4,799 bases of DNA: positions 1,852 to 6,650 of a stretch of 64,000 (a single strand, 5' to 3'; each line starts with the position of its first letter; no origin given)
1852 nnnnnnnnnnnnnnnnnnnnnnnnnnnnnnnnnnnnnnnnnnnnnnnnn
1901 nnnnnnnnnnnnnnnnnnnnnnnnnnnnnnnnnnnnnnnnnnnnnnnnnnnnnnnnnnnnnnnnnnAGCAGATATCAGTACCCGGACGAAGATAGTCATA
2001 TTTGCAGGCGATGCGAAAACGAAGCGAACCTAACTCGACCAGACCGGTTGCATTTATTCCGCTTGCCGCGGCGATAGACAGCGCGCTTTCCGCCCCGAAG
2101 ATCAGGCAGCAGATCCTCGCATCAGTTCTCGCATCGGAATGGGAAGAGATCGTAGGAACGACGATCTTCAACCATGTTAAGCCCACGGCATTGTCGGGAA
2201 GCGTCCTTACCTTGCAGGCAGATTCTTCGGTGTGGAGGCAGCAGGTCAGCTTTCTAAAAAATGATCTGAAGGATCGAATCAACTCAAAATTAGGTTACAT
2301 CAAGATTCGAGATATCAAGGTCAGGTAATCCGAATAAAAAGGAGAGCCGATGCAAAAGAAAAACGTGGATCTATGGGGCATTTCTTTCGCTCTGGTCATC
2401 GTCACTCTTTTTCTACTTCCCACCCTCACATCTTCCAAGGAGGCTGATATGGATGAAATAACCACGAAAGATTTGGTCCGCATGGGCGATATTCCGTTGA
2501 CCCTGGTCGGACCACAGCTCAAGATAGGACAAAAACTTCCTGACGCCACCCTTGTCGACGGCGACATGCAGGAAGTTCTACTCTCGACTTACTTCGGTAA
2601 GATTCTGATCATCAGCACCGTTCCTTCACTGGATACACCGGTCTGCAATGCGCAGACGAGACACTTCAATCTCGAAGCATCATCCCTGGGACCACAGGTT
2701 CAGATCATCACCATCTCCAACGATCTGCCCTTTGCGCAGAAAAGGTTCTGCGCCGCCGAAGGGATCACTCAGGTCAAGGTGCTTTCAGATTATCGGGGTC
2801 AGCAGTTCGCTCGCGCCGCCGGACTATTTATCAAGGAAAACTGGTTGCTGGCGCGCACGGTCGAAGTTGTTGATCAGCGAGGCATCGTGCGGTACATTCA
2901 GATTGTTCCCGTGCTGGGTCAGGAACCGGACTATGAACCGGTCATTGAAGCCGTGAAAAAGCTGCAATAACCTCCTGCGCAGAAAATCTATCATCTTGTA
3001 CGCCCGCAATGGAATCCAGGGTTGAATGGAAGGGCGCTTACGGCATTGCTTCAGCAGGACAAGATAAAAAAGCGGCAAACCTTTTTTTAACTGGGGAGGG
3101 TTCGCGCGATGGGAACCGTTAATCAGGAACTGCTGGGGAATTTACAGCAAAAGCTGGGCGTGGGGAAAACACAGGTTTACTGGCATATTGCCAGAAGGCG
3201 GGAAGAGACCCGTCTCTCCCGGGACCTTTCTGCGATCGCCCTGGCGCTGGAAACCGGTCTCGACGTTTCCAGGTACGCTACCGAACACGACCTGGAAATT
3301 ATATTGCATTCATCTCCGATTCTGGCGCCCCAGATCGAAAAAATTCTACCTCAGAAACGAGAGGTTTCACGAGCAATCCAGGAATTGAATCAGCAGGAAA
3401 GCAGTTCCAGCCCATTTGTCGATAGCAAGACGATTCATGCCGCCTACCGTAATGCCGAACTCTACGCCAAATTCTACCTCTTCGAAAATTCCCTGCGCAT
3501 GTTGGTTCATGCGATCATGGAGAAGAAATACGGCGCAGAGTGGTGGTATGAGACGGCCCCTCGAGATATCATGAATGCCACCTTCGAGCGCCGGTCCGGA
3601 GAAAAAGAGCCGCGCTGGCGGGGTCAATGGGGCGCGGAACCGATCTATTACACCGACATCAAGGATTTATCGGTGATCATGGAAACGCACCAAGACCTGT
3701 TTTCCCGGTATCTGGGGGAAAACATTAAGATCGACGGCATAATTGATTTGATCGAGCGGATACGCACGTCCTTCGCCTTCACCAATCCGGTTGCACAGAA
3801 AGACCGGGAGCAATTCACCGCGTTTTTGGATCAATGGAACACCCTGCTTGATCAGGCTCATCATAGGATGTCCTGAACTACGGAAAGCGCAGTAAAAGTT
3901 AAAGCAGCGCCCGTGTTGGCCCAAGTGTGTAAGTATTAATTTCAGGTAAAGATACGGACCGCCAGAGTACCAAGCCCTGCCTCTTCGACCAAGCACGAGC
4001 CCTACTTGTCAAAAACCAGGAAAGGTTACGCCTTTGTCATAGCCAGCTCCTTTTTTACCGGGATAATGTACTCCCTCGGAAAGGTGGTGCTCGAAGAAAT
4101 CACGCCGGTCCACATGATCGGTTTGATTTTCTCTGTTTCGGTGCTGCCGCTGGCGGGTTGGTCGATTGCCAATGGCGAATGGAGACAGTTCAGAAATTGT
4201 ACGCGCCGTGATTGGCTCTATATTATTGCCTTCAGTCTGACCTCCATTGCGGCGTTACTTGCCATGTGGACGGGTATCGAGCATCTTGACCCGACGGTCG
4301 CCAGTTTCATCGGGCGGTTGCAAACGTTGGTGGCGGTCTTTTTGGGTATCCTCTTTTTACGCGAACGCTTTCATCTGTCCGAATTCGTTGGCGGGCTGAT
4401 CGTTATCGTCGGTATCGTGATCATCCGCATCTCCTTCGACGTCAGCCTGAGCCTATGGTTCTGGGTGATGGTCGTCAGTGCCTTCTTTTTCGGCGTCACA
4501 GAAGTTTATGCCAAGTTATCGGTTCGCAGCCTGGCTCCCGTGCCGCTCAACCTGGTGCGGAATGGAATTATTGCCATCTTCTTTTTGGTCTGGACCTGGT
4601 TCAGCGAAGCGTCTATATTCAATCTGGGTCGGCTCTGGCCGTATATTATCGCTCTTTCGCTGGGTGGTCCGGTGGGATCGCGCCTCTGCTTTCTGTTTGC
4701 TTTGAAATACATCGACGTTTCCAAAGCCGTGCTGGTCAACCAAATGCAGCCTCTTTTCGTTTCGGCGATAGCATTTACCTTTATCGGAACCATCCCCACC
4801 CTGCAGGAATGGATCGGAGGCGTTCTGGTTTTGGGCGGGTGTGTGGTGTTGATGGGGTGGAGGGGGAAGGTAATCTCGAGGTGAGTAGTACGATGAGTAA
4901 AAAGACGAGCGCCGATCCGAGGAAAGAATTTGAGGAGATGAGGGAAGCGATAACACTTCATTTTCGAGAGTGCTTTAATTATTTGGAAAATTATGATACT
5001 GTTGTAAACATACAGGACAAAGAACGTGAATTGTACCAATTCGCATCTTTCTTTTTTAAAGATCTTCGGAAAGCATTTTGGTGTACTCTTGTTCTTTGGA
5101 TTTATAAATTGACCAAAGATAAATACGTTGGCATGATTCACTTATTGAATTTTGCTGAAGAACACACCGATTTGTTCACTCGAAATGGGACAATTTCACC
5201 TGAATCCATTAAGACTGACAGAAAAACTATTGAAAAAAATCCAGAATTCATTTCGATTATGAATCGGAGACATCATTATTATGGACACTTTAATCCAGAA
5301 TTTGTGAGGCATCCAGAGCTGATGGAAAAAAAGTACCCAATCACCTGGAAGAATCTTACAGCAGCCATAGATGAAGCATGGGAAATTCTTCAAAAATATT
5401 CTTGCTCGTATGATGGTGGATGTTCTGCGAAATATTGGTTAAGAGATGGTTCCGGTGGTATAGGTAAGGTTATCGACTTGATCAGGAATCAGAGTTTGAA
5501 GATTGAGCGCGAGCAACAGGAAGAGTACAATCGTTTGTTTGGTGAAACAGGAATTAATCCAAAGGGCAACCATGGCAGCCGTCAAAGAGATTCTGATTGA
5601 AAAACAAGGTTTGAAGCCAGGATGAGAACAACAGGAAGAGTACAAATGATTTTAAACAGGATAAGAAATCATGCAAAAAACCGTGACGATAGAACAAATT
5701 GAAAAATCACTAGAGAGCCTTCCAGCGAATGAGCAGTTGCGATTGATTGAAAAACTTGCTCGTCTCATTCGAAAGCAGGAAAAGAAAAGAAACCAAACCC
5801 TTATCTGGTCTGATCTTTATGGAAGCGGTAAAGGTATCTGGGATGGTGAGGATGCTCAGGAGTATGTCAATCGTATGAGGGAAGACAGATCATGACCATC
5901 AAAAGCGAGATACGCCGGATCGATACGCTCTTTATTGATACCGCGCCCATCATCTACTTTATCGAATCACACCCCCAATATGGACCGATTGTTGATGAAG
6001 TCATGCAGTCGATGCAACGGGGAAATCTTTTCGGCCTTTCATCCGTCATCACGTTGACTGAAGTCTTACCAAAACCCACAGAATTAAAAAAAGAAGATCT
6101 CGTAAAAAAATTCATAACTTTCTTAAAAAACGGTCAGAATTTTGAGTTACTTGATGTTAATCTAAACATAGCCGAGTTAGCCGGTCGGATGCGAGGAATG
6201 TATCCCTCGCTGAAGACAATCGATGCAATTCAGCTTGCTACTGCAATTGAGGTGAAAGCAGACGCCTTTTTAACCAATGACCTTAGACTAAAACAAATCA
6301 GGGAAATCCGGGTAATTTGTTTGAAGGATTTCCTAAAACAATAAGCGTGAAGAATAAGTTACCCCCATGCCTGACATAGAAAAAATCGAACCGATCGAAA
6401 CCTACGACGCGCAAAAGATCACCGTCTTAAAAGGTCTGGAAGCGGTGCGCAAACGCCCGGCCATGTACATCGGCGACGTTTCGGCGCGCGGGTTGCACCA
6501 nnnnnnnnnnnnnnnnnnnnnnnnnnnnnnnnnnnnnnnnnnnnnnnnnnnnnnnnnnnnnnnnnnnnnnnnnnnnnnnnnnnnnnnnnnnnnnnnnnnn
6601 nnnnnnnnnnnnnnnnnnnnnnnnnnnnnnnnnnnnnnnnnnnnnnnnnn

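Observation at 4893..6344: Low-GC islet between an EamA transporter and gyrB: HEPN-motif protein plus VapBC-like TA, flanked by a 17-nt direct repeat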

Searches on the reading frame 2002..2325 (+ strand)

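Call 4: search_protein_families(library=pfam, proteins=[window:2002-2325:+], max_evalue=1)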
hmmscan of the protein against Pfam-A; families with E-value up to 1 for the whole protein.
window:2002-2325:+ (108 aa): 2 families
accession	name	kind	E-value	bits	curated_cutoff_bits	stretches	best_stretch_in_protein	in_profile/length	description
PF05258.17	DciA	-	1.2e-19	70.7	24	1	21-107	2-89/89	Dna[CI] antecedent, DciA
PF05557.18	MAD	-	0.036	12.9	30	1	45-92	262-309/661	Mitotic checkpoint protein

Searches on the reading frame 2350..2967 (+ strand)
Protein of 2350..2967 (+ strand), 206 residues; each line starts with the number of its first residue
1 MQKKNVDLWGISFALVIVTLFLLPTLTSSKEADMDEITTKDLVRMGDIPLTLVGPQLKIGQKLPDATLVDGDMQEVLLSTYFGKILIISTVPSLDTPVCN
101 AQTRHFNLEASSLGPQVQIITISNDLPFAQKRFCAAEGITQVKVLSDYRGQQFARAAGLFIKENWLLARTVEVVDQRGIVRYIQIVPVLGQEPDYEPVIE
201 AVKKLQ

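Call 4: search_protein_families(library=pfam, proteins=[window:2350-2967:+], max_evalue=1)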
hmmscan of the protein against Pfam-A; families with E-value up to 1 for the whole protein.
window:2350-2967:+ (206 aa): 2 families
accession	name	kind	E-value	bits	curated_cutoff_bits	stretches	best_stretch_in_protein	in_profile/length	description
PF08534.16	Redoxin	-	3.1e-23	82.6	26.6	1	59-198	2-147/148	Redoxin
PF00578.27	AhpC-TSA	-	1.3e-19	70.8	26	1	59-183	1-124/124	AhpC/TSA family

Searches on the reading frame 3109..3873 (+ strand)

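Call 4: search_protein_families(library=pfam, proteins=[window:3109-3873:+], max_evalue=1)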
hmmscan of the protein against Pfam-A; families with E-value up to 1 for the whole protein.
window:3109-3873:+ (255 aa): 4 families
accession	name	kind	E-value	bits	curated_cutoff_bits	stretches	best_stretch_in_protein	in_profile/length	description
PF18731.6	HEPN_Swt1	-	4.1e-06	27.5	27.5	1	122-235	3-102/115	Swt1-like HEPN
PF02759.24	RUN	-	0.038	14.6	22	1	75-148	36-99/131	RUN domain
PF09999.14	DUF2240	-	0.13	12.3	22.3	1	6-59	88-143/144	Uncharacterized protein conserved in archaea (DUF2240)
PF18376.6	MDD_C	-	0.24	11.6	23.2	1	67-130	24-87/186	Mevalonate 5-diphosphate decarboxylase C-terminal domain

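Call 5: search_protein_families(library=padloc, proteins=[window:3109-3873:+], max_evalue=1)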
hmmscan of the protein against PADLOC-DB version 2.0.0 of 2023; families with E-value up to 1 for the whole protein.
window:3109-3873:+ (255 aa): 3 families
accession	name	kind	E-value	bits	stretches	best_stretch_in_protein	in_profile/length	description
PDLC04592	PDC-M34B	-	2.7e-26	90.4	1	75-245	19-188/192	-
PDLC04590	PDC-M34B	-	9.8e-18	62.5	1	104-245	2-143/147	-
PDLC04591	PDC-M34B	-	1.6e-14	52.2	1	96-243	33-180/185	-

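Call 10: search_protein_families(library=ncbifam, proteins=[window:3109-3873:+], max_evalue=1)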
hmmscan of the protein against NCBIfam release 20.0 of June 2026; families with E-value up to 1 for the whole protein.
window:3109-3873:+ (255 aa): 1 family
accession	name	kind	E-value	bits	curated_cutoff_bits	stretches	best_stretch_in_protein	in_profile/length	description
NF041329.1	CmeU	subfamily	0.12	12.8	80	1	115-138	45-68/75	CmeU family protein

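Call 11: search_protein_families(library=phrogs, proteins=[window:3109-3873:+], max_evalue=0.1)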
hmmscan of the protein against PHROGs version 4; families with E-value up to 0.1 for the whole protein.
window:3109-3873:+ (255 aa): 0 families

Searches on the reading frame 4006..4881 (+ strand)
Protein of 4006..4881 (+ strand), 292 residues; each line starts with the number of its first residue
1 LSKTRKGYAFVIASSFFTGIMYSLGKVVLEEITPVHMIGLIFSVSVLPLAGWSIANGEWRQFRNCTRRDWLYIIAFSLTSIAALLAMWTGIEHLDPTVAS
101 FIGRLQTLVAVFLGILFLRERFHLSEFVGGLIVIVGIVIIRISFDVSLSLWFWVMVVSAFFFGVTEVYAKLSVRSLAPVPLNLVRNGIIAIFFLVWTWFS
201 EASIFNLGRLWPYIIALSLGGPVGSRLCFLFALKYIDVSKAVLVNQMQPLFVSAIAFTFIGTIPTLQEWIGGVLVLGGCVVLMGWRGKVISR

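Call 4: search_protein_families(library=pfam, proteins=[window:4006-4881:+], max_evalue=1)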
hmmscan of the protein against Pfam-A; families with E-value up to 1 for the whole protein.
window:4006-4881:+ (292 aa): 7 families
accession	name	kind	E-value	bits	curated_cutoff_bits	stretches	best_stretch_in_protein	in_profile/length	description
PF00892.27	EamA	-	6.2e-39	133.8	28.2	2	6-140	2-133/135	EamA-like transporter family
PF08627.16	CRT-like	-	0.00013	21.5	26.9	1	70-174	69-178/335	CRT-like, chloroquine-resistance transporter-like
PF10399.14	UCR_Fe-S_N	-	0.0056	16.5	24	1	64-96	8-40/41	Ubiquitinol-cytochrome C reductase Fe-S subunit TAT signal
PF03151.22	TPT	-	0.0075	16.1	30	1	195-281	51-134/291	Triose-phosphate Transporter family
PF19517.4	DUF6050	-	0.33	11.7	27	1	131-198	20-87/116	Family of unknown function (DUF6050)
PF08449.17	UAA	-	0.91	9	26.2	1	61-139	228-306/311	UAA transporter family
PF18203.6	IPTL-CTERM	-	0.95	9.8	20.8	1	263-287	3-25/28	IPTL-CTERM motif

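Call 85: find_encoding_contigs(protein=window:4066-4881:+, flank=4000, max_places=6)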
Protein window:4066-4881:+ (272 aa): 1 contig read that carries it; 1 place shown.
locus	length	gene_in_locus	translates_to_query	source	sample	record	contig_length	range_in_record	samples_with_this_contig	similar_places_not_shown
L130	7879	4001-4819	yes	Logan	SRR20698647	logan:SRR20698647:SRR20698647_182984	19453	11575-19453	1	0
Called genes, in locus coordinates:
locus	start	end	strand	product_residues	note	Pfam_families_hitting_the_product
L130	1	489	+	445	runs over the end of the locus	PF11638:DnaA_N, PF00308:Bac_DnaA, PF01695:IstB_IS21 (faint), PF08299:Bac_DnaA_C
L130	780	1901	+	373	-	PF00712:DNA_pol3_beta, PF02767:DNA_pol3_beta_2, PF02768:DNA_pol3_beta_3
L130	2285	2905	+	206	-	PF08534:Redoxin, PF00578:AhpC-TSA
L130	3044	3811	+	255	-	PF18731:HEPN_Swt1 (faint)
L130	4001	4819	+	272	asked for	PF00892:EamA, PF08627:CRT-like (weak), PF00892:EamA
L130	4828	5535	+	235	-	PF18734:HEPN_AbiU2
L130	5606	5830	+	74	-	-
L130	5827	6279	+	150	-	PF01850:PIN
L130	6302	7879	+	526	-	?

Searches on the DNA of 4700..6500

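Call 67: search_rna_families(source=window, start=4700, end=6500, threshold=evalue, max_evalue=1)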
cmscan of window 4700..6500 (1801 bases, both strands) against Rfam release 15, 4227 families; matches with E-value up to 1: 0.
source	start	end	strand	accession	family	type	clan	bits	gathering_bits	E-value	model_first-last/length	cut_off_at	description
